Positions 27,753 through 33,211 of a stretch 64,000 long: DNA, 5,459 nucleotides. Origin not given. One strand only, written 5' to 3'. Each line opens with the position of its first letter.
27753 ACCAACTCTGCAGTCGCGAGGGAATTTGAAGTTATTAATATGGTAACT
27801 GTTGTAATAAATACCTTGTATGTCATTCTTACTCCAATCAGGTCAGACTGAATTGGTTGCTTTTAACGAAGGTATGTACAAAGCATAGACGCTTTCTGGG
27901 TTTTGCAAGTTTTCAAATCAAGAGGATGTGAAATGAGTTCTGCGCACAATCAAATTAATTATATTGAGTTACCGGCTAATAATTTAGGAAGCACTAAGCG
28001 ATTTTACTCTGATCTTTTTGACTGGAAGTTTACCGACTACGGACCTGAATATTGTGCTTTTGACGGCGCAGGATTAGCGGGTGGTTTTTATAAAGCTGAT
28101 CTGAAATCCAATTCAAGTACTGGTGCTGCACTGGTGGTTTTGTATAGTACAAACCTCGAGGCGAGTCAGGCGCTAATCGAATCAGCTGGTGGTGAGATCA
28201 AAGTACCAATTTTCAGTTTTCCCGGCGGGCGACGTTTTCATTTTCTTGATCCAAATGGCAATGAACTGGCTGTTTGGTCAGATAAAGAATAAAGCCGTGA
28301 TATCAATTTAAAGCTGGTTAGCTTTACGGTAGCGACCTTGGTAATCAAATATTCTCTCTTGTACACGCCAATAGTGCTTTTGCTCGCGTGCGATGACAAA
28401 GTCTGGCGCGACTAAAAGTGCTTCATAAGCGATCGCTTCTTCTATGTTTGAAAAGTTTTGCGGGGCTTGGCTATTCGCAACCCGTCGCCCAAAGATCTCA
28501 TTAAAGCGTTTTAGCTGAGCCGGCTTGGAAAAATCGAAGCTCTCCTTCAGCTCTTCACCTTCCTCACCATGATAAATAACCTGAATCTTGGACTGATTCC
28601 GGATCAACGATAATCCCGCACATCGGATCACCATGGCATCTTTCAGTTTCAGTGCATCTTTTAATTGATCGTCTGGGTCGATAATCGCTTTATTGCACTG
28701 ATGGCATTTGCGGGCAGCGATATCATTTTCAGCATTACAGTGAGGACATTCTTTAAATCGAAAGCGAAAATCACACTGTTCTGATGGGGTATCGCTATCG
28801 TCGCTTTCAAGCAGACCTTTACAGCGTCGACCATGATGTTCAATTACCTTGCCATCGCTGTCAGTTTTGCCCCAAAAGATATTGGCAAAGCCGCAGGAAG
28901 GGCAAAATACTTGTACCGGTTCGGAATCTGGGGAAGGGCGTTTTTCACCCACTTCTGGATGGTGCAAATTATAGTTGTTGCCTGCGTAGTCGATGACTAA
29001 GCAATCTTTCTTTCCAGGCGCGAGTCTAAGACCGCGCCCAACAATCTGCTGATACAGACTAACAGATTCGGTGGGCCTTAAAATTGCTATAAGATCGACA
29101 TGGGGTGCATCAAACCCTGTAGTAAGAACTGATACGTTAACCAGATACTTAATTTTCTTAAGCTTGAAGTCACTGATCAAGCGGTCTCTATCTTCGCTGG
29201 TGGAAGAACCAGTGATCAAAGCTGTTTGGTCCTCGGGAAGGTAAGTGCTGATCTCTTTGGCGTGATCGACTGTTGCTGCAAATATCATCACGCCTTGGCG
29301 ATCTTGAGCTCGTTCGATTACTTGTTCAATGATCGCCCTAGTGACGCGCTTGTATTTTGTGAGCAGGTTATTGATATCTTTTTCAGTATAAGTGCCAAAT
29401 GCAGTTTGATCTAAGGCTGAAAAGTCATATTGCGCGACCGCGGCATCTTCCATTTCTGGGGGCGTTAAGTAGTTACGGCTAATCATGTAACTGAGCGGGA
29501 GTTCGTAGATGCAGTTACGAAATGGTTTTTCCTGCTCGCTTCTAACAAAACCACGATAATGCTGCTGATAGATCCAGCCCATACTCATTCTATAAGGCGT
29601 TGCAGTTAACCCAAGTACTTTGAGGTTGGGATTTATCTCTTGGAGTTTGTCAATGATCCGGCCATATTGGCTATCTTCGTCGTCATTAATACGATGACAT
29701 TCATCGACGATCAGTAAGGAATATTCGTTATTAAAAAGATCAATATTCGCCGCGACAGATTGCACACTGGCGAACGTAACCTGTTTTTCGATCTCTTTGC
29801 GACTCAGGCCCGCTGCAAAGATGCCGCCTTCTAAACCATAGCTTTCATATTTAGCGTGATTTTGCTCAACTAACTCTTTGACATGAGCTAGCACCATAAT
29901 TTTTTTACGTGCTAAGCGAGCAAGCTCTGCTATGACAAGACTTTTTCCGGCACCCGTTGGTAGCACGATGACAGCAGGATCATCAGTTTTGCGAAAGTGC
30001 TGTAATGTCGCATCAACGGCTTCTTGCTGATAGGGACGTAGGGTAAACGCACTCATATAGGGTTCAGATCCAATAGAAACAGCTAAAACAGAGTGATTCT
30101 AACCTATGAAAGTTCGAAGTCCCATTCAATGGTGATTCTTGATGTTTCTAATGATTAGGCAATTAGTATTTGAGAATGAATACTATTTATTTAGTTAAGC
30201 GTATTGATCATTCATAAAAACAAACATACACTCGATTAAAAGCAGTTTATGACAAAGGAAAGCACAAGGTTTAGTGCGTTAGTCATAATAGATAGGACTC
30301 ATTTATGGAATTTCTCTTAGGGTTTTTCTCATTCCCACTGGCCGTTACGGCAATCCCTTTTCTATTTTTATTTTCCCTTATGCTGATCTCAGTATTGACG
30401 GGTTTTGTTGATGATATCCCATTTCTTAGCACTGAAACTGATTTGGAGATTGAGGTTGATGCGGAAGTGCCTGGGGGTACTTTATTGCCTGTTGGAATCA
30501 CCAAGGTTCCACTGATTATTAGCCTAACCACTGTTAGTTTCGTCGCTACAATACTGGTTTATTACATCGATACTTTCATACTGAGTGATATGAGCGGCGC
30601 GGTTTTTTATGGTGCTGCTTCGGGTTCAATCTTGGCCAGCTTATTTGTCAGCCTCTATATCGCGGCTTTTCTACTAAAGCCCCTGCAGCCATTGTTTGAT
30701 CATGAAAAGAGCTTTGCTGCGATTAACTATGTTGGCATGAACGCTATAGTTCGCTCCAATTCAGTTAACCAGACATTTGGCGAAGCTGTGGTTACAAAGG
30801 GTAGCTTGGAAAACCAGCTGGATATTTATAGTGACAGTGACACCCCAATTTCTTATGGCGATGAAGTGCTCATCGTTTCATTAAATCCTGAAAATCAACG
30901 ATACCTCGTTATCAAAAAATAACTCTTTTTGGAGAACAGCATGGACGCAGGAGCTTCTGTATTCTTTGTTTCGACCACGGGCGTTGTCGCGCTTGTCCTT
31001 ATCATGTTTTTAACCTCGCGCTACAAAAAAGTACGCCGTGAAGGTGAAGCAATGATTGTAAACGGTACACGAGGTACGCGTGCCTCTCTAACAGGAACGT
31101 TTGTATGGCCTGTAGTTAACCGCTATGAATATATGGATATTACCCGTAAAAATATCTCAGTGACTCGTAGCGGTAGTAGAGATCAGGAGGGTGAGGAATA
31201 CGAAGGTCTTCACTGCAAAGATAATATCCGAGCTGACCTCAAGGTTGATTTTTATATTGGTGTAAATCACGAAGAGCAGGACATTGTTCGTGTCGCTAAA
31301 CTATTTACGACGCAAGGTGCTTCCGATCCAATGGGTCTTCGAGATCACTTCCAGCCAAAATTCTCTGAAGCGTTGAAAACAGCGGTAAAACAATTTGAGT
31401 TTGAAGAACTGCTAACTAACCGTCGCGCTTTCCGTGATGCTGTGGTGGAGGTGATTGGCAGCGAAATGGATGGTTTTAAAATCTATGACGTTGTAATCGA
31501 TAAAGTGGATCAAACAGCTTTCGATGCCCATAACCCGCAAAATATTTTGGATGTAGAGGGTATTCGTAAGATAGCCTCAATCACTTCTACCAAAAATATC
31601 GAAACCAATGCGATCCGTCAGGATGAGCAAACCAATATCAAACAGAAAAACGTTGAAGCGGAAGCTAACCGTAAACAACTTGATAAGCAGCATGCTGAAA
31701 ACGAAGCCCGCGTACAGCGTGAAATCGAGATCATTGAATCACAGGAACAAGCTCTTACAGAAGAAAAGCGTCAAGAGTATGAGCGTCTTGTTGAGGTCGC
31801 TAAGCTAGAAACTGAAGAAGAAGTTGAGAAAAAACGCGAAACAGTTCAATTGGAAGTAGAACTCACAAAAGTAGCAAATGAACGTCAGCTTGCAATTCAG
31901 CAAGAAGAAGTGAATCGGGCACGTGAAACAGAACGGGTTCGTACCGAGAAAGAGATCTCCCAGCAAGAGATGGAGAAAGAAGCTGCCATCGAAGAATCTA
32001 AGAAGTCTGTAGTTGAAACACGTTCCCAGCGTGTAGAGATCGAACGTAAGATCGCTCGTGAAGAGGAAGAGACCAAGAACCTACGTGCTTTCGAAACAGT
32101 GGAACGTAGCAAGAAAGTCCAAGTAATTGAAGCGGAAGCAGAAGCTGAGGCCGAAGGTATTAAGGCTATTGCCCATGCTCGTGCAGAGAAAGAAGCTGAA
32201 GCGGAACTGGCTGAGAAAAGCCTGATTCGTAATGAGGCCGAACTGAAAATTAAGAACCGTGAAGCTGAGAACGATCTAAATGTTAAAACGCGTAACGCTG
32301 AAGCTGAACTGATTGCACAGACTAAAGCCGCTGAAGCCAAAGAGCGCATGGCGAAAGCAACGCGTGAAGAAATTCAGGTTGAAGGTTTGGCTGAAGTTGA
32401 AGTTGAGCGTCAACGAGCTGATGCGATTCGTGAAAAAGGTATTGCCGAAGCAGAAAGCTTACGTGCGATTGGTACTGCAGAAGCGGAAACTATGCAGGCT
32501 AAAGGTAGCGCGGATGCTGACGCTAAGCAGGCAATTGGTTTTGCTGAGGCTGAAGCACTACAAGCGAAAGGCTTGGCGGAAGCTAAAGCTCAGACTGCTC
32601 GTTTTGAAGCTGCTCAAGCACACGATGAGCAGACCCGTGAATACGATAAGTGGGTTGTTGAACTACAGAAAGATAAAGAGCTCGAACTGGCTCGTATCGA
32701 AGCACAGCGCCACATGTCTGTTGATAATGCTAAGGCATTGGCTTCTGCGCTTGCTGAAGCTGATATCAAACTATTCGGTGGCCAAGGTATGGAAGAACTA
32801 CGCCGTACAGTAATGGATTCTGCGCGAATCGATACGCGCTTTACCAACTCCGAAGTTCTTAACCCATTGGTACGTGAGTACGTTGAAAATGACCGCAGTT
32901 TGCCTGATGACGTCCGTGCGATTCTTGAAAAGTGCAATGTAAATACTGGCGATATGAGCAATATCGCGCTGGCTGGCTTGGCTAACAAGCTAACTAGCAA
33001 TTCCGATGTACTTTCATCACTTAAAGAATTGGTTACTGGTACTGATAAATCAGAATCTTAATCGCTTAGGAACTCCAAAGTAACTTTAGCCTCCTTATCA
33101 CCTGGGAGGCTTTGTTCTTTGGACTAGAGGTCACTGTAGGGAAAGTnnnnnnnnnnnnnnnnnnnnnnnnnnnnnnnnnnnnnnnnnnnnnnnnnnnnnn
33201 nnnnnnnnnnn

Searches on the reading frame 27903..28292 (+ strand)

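Call 5: search_protein_families(library=pfam, proteins=[window:27903-28292:+], max_evalue=0.01)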
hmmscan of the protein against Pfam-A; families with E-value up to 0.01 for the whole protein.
window:27903-28292:+ (129 aa): 1 family
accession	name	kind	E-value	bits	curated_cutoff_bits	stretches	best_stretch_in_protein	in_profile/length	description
PF00903.31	Glyoxalase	-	4.3e-11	43.7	20.6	1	17-123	1-120/121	Glyoxalase/Bleomycin resistance protein/Dioxygenase superfamily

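Call 6: search_protein_families(library=ncbifam, proteins=[window:27903-28292:+], max_evalue=0.01)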
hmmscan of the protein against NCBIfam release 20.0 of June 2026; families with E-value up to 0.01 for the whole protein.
window:27903-28292:+ (129 aa): 1 family
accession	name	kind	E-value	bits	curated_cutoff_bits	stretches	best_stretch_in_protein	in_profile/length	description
NF053614.1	AfsKbindKbpAStmc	equivalog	0.00072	19.3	250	1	26-127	13-114/231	AfsK-binding protein KbpA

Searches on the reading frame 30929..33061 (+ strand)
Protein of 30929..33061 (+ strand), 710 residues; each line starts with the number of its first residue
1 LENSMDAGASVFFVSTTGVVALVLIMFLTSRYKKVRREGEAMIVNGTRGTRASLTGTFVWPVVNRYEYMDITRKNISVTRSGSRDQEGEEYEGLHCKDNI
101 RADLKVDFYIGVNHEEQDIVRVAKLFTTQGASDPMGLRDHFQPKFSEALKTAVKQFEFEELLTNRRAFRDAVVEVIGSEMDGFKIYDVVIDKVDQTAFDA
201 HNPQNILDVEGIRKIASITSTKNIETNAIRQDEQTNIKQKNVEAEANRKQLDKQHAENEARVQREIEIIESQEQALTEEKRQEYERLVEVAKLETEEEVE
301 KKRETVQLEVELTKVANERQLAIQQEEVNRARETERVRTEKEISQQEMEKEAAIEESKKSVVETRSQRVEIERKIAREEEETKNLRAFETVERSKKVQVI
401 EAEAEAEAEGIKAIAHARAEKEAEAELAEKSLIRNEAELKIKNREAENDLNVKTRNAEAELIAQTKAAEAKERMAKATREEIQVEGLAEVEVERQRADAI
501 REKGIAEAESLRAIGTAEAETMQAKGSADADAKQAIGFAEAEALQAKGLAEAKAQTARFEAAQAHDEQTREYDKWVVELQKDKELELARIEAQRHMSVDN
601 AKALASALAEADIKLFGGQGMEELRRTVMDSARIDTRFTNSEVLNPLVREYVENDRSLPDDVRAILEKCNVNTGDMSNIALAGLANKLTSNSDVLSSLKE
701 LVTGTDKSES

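Call 5: search_protein_families(library=pfam, proteins=[window:30929-33061:+], max_evalue=0.01)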
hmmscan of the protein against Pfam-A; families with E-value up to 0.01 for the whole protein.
window:30929-33061:+ (710 aa): 0 families
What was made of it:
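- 30929..33061 (+): YqiK-type flotillin (SPFH) protein, 706-710 aa: N-terminal TM anchor, SPFH-like domain, long Glu/Ala-rich coiled coil and a family-specific C-terminal region. The likely true start is the ATG at 30941, after a GGAGAA motif. Pfam itself gives no hit (call 5).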

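Call 6: search_protein_families(library=ncbifam, proteins=[window:30929-33061:+], max_evalue=0.01)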
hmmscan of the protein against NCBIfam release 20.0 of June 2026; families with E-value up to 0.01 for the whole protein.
window:30929-33061:+ (710 aa): 1 family
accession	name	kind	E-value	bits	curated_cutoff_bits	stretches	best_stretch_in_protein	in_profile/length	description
NF058507.1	FlotScfldFlot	equivalog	0.0045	16.1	700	1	512-567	346-401/477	flotillin lipid rafts scaffold protein FloT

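Call 7: search_protein_families(library=padloc, proteins=[window:30929-33061:+], max_evalue=0.01)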
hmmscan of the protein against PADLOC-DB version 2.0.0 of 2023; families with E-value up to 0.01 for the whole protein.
window:30929-33061:+ (710 aa): 0 families

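Call 59: search_solved_structures(query=A6, max_evalue=0.01)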
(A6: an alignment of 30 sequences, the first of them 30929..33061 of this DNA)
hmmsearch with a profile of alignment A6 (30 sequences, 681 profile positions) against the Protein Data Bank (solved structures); distinct sequences matched with E-value up to 0.01: 1.
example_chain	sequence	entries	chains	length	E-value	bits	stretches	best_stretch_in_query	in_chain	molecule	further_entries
8z5g_A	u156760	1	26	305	0.0022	19.7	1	358-452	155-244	Protein QmcA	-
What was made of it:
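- Tried and rejected: Pfam gave no hit, NCBIfam gave a weak FloT match at E 0.0045, and a PDB profile search gave QmcA at 0.002, in the coiled coil only (calls 5, 6, 59).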
